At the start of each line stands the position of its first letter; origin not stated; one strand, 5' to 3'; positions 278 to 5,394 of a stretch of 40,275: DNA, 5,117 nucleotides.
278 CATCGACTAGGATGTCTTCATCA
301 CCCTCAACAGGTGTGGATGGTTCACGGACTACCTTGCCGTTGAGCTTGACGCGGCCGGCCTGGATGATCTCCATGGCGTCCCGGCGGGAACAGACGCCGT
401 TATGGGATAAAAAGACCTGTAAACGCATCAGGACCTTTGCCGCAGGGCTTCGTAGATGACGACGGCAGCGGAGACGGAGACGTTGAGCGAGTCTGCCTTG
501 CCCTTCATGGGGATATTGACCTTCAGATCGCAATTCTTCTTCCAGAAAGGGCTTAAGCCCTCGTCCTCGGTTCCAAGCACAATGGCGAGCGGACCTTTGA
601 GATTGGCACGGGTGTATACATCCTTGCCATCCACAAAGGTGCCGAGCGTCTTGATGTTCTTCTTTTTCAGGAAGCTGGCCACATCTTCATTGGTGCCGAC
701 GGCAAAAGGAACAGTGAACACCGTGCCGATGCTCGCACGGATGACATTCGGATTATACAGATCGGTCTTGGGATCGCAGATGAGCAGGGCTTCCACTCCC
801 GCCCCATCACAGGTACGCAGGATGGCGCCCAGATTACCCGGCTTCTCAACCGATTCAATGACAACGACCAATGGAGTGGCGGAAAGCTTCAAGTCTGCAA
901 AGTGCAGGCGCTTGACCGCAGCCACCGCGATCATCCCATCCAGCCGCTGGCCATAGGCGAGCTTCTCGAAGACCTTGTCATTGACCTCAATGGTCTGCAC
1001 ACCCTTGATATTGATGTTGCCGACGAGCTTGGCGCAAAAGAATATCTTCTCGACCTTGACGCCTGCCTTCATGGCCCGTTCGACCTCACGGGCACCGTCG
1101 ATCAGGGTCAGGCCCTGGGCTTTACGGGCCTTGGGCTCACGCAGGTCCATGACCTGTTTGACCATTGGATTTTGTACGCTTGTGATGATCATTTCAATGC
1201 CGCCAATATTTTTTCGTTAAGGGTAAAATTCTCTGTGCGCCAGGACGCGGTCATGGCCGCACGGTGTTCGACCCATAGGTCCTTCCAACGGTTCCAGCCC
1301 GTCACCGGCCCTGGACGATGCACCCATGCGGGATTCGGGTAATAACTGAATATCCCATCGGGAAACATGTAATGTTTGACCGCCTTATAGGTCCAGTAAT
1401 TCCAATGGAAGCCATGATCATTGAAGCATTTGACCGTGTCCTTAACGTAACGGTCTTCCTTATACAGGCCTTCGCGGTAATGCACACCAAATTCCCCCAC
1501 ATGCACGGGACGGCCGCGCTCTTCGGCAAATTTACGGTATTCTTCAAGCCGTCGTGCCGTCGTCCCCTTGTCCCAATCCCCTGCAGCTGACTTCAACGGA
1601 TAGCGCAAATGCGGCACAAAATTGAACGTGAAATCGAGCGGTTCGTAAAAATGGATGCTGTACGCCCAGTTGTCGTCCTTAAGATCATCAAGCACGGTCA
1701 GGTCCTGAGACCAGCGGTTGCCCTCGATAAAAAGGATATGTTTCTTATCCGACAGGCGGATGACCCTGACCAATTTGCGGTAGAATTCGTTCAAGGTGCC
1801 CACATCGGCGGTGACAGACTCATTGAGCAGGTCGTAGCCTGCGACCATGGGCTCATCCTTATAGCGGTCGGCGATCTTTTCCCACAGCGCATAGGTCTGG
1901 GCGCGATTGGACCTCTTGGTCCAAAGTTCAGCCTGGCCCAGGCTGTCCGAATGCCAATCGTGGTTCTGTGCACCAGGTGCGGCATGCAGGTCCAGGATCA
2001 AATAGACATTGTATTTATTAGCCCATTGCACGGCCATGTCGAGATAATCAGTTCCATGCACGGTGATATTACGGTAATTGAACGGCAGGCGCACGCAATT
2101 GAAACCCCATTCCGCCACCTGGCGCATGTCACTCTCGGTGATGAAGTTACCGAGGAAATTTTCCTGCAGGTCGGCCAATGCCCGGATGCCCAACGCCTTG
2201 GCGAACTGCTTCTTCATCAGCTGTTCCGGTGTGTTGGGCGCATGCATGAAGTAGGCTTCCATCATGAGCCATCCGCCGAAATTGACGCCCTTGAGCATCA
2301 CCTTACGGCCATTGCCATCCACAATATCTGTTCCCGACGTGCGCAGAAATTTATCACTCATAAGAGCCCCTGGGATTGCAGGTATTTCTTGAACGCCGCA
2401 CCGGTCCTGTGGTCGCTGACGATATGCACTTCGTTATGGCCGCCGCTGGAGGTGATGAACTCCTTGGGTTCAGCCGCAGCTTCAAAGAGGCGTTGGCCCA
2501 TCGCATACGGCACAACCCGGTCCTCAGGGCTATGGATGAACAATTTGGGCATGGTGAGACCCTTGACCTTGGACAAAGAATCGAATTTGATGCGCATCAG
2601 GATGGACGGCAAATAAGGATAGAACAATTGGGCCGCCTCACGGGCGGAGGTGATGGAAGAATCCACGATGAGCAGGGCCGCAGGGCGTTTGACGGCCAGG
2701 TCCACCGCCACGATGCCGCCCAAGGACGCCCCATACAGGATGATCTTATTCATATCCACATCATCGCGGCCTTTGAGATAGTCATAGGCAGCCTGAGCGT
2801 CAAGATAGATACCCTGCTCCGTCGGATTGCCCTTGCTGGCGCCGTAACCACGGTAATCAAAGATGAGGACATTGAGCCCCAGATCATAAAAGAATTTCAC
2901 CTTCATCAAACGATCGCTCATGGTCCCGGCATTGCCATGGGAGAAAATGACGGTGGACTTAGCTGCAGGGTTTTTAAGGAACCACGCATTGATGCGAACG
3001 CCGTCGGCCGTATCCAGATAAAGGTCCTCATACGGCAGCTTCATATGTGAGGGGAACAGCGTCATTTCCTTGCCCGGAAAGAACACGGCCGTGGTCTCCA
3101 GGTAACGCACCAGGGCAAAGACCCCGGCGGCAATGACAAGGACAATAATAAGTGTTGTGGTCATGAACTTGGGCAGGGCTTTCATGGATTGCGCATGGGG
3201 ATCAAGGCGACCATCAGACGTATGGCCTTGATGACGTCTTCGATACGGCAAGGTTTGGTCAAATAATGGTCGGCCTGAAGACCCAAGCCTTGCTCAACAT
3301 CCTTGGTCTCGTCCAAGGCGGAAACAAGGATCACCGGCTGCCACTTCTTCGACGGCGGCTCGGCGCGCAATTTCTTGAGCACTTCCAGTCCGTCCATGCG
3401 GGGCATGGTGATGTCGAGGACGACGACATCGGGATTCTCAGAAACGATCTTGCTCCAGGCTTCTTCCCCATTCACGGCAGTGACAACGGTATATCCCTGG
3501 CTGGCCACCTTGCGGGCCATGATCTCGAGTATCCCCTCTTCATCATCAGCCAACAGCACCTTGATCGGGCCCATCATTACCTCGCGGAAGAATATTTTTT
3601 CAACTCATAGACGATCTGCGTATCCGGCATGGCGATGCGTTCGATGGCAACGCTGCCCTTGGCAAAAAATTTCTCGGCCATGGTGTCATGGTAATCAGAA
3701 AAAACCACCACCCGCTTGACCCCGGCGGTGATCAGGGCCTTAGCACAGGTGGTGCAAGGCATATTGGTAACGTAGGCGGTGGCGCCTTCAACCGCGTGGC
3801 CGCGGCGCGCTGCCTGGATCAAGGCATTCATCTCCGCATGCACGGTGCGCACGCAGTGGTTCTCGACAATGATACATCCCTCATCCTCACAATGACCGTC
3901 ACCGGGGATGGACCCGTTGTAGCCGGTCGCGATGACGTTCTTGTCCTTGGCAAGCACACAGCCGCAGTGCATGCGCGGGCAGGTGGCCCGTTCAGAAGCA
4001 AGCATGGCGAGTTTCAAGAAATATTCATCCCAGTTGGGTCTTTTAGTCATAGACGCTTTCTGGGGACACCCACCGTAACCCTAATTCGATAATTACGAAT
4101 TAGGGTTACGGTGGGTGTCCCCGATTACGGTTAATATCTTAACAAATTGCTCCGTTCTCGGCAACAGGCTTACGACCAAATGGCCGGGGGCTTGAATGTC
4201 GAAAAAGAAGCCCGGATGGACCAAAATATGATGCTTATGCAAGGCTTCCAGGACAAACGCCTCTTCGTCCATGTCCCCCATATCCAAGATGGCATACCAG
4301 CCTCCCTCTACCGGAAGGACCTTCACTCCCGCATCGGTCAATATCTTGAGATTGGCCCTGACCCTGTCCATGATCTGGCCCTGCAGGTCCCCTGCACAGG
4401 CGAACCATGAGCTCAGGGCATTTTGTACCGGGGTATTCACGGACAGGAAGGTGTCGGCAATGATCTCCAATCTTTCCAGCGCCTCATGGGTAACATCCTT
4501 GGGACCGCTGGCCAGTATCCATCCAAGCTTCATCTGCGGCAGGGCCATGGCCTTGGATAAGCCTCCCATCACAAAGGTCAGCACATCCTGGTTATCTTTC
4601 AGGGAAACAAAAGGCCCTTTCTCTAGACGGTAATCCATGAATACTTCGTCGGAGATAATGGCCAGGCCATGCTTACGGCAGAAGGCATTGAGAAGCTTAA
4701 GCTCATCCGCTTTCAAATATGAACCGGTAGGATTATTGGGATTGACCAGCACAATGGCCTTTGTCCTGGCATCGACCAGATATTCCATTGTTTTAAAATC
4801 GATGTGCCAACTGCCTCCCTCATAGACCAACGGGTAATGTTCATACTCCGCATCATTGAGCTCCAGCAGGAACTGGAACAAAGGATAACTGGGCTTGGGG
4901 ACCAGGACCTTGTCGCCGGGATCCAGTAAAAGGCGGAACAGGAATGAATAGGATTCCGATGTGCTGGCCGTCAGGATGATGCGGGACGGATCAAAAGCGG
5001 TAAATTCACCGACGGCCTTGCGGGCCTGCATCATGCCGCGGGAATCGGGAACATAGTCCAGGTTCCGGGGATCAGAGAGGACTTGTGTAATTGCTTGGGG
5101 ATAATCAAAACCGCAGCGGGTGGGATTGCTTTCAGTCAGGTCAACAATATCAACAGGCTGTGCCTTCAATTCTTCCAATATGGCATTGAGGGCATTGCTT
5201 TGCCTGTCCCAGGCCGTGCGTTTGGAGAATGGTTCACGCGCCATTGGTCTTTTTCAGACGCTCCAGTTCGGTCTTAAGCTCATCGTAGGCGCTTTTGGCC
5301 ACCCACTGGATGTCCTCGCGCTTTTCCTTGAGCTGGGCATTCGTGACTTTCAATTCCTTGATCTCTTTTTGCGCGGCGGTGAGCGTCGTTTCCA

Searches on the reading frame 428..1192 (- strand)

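Call 15: search_protein_families(library=pfam, max_evalue=0.001, proteins=[window:428-1192:-])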
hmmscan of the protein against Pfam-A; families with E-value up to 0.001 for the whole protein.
window:428-1192:- (254 aa): 4 families
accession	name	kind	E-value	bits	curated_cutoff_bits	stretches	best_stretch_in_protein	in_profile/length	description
PF00588.24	SpoU_methylase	-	2.2e-39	135.3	29.7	1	108-247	2-142/142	SpoU rRNA Methylase family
PF22435.1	MRM3-like_sub_bind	-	4e-16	59.6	27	1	8-89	1-84/84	MRM3-like substrate binding domain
PF04705.17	TSNR_N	-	5e-05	23.8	28.3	1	2-95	3-101/111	Thiostrepton-resistance methylase, N terminus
PF08032.17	SpoU_sub_bind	-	0.00013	22.6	22.8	1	31-92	2-71/76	RNA 2'-O ribose methyltransferase substrate binding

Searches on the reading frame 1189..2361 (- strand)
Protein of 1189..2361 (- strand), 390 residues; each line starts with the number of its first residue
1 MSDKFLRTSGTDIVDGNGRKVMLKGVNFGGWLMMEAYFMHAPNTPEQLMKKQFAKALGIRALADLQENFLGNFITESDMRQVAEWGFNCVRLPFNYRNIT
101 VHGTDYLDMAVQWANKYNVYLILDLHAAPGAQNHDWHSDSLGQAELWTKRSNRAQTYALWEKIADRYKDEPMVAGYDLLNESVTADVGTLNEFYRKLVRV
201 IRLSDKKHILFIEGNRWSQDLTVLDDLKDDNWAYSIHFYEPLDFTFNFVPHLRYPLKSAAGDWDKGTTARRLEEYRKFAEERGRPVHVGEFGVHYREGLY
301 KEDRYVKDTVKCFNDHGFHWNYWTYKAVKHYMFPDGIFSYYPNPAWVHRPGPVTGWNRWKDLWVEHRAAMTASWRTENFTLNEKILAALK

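Call 15: search_protein_families(library=pfam, max_evalue=0.001, proteins=[window:1189-2361:-])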
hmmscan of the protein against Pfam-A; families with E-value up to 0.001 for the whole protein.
window:1189-2361:- (390 aa): 1 family
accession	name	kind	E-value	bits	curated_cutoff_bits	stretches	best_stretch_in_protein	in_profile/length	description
PF00150.24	Cellulase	-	7.6e-38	131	23.5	1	70-326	18-269/272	Cellulase (glycosyl hydrolase family 5)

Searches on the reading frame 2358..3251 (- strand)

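Call 15: search_protein_families(library=pfam, max_evalue=0.001, proteins=[window:2358-3251:-])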
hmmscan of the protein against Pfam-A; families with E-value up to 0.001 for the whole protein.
window:2358-3251:- (297 aa): 7 families
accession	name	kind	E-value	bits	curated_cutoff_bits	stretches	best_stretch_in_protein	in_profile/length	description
PF12146.15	Hydrolase_4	-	5.2e-14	52.6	27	1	97-201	3-111/239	Serine aminopeptidase, S33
PF00561.26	Abhydrolase_1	-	1.2e-08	35.3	25.8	1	100-190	2-91/245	alpha/beta hydrolase fold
PF12697.13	Abhydrolase_6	-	6.5e-08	33.9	26.3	1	101-217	1-108/217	Alpha/beta hydrolase family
PF05677.18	DUF818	-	1e-07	31.7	20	1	87-244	124-301/365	Chlamydia CHLPS protein (DUF818)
PF00326.27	Peptidase_S9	-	5e-06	26.6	22.6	0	118-190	7-86/213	Prolyl oligopeptidase family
PF05448.18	AXE1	-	0.0004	19.7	21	0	147-186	155-194/321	Acetyl xylan esterase (AXE1)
PF02129.25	Peptidase_S15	-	0.00068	19.8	23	0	109-195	46-122/262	X-Pro dipeptidyl-peptidase (S15 family)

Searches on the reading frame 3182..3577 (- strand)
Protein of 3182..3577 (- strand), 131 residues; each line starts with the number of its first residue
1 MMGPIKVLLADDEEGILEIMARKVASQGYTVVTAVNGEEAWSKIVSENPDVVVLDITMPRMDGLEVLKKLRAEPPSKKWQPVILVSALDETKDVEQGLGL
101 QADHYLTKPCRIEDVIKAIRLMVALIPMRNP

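Call 15: search_protein_families(library=pfam, max_evalue=0.001, proteins=[window:3182-3577:-])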
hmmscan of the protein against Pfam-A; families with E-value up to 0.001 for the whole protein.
window:3182-3577:- (131 aa): 1 family
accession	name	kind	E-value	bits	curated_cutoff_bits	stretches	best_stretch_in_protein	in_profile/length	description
PF00072.30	Response_reg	-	1.1e-27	96.9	30.2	1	7-120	1-111/111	Response regulator receiver domain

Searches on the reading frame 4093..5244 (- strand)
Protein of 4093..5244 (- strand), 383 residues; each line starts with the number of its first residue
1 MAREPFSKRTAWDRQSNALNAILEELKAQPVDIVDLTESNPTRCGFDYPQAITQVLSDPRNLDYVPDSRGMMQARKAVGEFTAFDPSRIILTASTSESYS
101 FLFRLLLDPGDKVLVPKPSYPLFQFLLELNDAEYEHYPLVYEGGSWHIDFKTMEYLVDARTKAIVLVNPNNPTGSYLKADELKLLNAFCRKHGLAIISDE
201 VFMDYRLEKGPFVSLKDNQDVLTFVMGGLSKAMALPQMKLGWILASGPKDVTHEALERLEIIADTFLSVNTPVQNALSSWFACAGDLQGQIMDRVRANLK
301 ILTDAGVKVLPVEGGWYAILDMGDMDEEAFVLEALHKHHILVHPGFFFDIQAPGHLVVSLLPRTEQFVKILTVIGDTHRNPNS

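Call 15: search_protein_families(library=pfam, max_evalue=0.001, proteins=[window:4093-5244:-])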
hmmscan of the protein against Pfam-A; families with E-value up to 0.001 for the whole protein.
window:4093-5244:- (383 aa): 1 family
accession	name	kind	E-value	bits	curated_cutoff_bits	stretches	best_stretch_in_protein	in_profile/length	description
PF00155.27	Aminotran_1_2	-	1.6e-41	143.1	19.7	1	54-360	28-346/361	Aminotransferase class I and II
